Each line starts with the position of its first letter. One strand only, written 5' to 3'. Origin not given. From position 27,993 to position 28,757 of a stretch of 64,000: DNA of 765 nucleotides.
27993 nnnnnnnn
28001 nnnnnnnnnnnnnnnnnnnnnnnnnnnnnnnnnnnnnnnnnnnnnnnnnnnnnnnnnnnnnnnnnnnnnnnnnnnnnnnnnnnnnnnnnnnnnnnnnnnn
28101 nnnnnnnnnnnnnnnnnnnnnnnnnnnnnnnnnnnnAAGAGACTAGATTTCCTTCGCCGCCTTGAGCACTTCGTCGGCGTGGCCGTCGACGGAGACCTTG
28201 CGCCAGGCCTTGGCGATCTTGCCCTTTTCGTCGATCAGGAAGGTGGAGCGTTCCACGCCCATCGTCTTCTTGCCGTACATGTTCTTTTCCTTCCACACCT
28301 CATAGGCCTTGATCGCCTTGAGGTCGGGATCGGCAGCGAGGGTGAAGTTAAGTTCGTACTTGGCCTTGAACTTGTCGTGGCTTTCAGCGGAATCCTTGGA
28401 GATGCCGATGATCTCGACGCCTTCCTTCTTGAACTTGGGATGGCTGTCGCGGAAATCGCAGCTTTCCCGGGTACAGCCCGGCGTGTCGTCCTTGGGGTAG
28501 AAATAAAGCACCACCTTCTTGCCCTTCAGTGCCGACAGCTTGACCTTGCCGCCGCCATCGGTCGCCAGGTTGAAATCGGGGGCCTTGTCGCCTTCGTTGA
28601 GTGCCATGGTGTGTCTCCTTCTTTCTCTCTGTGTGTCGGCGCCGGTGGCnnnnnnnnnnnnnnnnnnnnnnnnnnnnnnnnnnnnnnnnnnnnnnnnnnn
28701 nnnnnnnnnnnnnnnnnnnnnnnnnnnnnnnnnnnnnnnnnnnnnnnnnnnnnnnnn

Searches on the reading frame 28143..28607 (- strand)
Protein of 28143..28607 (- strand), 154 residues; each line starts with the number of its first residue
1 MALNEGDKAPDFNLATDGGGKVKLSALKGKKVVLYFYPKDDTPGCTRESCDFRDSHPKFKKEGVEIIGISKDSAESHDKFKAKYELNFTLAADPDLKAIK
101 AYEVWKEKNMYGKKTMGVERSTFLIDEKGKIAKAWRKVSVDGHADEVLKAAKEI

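Call 19: find_encoding_contigs(protein=window:28143-28607:-, flank=10000, max_places=10)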
Protein window:28143-28607:- (154 aa): 7 contigs read that carry it; 7 places shown.
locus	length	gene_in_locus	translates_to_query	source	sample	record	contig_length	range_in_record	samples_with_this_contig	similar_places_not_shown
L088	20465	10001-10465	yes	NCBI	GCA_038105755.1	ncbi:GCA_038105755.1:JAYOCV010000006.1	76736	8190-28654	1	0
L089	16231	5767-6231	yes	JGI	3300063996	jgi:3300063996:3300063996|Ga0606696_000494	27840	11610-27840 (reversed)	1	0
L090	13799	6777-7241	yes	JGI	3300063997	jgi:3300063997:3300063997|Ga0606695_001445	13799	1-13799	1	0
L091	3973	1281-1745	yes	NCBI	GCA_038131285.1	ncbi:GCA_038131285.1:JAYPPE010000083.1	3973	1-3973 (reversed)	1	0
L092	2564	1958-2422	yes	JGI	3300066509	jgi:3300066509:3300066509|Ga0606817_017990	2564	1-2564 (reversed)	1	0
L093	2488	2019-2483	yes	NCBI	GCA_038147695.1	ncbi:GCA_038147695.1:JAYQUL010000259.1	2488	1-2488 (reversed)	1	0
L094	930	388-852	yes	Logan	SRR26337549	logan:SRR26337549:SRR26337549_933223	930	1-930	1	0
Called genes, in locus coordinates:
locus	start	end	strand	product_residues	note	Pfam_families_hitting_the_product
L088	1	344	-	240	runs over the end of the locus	PF00132:Hexapep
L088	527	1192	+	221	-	PF02129:Peptidase_S15, PF00561:Abhydrolase_1, PF12146:Hydrolase_4, PF12697:Abhydrolase_6 (faint), PF00326:Peptidase_S9 (faint), PF01738:DLH (weak)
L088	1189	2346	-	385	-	PF03702:AnmK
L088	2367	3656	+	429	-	PF00579:tRNA-synt_1b, PF22421:SYY_C-terminal, PF01479:S4 (weak)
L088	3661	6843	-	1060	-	PF13116:YhdP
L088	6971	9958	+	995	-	PF03710:GlnE, PF08335:GlnD_UR_UTase, PF03710:GlnE, PF08335:GlnD_UR_UTase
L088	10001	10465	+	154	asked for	PF00578:AhpC-TSA, PF08534:Redoxin, PF13911:AhpC-TSA_2 (weak)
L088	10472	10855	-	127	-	PF01042:Ribonuc_L-PSP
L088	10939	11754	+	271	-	PF04305:DUF455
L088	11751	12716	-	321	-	PF03462:PCRF, PF00472:RF-1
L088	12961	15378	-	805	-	PF00912:Transgly, PF17092:PCB_OB, PF00905:Transpeptidase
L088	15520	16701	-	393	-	PF11741:AMIN (weak), PF01520:Amidase_3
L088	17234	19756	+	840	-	PF10150:RNase_E_G, PF20833:RNase_E_G_Thio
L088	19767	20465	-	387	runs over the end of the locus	PF00155:Aminotran_1_2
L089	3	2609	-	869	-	?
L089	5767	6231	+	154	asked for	PF00578:AhpC-TSA, PF08534:Redoxin, PF13911:AhpC-TSA_2 (weak)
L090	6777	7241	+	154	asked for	PF00578:AhpC-TSA, PF08534:Redoxin, PF13911:AhpC-TSA_2 (weak)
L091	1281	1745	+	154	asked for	PF00578:AhpC-TSA, PF08534:Redoxin, PF13911:AhpC-TSA_2 (weak)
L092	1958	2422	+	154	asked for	PF00578:AhpC-TSA, PF08534:Redoxin, PF13911:AhpC-TSA_2 (weak)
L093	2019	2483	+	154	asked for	PF00578:AhpC-TSA, PF08534:Redoxin, PF13911:AhpC-TSA_2 (weak)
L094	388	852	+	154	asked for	PF00578:AhpC-TSA, PF08534:Redoxin, PF13911:AhpC-TSA_2 (weak)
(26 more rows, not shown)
